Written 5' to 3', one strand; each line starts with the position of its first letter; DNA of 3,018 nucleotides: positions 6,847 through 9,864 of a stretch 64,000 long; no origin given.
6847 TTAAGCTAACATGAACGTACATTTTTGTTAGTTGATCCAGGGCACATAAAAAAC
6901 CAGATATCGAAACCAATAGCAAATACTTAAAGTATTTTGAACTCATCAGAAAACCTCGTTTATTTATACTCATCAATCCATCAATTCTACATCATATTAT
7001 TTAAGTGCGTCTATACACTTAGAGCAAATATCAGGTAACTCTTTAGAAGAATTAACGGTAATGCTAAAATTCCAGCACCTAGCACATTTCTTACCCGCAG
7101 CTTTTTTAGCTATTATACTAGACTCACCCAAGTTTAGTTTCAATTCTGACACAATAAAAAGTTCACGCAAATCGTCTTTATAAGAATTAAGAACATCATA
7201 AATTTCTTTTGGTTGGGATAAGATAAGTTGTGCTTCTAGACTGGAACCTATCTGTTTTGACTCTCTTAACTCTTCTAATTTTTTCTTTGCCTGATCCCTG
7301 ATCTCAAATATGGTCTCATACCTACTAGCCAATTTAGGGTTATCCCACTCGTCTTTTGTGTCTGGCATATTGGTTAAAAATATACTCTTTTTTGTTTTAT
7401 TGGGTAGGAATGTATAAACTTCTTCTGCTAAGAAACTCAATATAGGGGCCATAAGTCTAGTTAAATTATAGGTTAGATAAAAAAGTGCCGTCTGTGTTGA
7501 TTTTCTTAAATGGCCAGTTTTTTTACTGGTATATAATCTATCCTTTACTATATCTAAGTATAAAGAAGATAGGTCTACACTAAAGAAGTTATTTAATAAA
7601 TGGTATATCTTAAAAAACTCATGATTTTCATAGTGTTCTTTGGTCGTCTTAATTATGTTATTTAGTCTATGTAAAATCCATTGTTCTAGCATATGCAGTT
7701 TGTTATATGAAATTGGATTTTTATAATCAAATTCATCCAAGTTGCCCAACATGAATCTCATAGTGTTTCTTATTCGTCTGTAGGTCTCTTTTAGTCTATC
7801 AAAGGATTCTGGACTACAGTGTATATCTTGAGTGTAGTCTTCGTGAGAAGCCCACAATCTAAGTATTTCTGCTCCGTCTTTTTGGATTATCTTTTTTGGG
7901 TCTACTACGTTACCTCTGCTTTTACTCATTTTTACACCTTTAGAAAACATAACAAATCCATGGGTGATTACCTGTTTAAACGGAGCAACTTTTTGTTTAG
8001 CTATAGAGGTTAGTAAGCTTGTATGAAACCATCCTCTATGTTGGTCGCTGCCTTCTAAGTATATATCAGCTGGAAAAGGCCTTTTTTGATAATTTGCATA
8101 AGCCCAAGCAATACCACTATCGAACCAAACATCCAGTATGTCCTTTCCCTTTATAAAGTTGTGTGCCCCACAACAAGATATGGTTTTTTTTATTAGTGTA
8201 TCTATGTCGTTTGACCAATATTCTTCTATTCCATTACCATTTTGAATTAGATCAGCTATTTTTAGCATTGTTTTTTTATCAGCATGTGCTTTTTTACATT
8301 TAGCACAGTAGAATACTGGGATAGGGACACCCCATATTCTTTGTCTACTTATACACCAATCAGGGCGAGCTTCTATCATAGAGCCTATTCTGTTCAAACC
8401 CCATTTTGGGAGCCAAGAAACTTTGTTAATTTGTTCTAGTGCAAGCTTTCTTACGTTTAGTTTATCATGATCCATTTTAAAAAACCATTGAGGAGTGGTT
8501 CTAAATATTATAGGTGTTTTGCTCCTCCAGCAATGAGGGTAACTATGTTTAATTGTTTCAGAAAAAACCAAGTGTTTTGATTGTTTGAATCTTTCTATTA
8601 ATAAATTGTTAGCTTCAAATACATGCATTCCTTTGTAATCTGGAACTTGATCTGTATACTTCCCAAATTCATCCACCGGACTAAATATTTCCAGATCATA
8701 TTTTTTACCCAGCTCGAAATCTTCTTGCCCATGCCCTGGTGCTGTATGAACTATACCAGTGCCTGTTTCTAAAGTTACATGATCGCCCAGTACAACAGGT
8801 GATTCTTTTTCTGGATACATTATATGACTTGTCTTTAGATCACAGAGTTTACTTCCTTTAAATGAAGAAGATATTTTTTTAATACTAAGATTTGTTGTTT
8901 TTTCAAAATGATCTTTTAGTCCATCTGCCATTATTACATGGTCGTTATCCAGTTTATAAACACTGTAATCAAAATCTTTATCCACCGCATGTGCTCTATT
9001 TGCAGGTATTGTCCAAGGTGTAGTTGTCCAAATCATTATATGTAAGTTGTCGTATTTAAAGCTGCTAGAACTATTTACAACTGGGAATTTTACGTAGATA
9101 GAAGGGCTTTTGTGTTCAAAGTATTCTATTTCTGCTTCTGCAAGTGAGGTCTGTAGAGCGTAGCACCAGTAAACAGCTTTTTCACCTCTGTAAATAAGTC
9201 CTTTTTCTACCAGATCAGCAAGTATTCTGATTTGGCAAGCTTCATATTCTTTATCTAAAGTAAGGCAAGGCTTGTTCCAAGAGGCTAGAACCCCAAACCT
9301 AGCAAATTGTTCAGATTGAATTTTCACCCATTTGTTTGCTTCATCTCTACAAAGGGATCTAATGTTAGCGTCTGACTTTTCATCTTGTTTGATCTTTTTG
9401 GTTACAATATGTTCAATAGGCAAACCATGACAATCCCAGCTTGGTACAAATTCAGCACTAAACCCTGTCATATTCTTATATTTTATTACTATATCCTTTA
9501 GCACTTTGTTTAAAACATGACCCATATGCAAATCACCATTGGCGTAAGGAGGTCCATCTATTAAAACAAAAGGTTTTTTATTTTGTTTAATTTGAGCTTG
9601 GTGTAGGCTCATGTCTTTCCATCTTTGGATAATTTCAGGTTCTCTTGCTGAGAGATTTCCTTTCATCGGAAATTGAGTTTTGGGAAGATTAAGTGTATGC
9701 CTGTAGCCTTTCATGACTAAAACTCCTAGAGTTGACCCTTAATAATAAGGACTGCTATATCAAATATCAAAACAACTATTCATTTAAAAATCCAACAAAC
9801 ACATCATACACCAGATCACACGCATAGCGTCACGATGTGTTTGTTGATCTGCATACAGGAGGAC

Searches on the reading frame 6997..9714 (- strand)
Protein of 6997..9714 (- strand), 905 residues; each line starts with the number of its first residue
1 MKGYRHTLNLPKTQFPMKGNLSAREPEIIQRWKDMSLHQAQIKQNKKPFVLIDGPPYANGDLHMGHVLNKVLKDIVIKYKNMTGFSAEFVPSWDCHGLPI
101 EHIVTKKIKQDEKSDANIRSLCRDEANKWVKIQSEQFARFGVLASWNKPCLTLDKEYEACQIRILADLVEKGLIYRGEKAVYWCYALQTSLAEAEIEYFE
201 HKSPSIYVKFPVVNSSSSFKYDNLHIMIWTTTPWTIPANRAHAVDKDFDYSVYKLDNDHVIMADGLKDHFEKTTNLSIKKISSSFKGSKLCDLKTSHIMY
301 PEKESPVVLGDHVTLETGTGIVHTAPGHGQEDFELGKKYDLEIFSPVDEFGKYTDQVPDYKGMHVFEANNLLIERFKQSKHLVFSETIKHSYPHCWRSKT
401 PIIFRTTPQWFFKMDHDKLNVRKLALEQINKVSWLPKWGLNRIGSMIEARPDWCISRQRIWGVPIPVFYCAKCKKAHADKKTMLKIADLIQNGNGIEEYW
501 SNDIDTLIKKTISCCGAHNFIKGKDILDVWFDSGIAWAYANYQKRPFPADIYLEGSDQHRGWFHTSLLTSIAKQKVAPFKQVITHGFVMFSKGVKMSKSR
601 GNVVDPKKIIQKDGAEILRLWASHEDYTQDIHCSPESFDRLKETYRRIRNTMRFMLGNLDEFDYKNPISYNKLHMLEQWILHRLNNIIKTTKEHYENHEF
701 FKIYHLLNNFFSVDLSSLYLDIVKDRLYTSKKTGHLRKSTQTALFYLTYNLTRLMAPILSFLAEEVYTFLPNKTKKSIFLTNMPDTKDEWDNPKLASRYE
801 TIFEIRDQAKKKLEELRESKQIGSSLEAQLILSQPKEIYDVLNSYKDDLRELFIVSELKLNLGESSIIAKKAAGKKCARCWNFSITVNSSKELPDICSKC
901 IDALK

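Call 20: search_protein_families(library=ncbifam, proteins=[window:6997-9714:-], max_evalue=1e-10)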
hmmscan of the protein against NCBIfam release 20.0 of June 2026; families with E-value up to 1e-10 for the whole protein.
window:6997-9714:- (905 aa): 15 families
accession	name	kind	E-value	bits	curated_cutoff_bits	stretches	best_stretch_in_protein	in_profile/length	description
TIGR00392.1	ileS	equivalog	2.6e-268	892.7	621.4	1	14-831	1-858/861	isoleucine--tRNA ligase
NF040702.1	ileS_w_GNAT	exception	1.6e-266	887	1999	2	257-903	445-1089/1100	isoleucine--tRNA ligase, N-acetyltransferase domain-containing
TIGR00422.1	valS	equivalog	1.1e-143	480.2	612.1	2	302-866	251-792/863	valine--tRNA ligase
NF009687.0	PRK13208.1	equivalog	2.1e-133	446.3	738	2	302-867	250-795/801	valine--tRNA ligase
NF004349.1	PRK05729.1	equivalog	1.5e-118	397.3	704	2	300-866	241-775/860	valine--tRNA ligase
NF000258.1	MupB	exception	1.4e-114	384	1900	1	24-816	8-806/1033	mupirocin-resistant isoleucine--tRNA ligase MupB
NF000257.1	MupA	exception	7.6e-109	364.9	1900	1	27-812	11-803/1024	mupirocin-resistant isoleucine--tRNA ligase MupA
NF011492.0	PRK14900.1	equivalog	6e-84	282.6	1783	2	293-860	249-798/1044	valine--tRNA ligase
NF000540.1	alt_ValS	exception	1.6e-66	224.9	900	1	359-852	336-820/827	valine--tRNA ligase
NF008957.0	PRK12300.1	subfamily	7.1e-51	173.2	677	2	25-333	10-322/946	leucine--tRNA ligase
TIGR00396.1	leuS_bact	equivalog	1.6e-44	152.3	548.4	1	25-196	7-167/843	leucine--tRNA ligase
TIGR00395.1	leuS_arch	equivalog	1.2e-41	142.7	648.5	2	30-333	9-316/938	leucine--tRNA ligase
TIGR00398.1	metG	equivalog_domain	5.7e-32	111.1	336.35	2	576-777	309-508/530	methionine--tRNA ligase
NF001100.0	PRK00133.1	equivalog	3.1e-24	85.5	587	1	47-192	5-137/676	methionine--tRNA ligase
NF008900.0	PRK12267.1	equivalog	1.1e-20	73.7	598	0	543-819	249-522/648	methionine--tRNA ligase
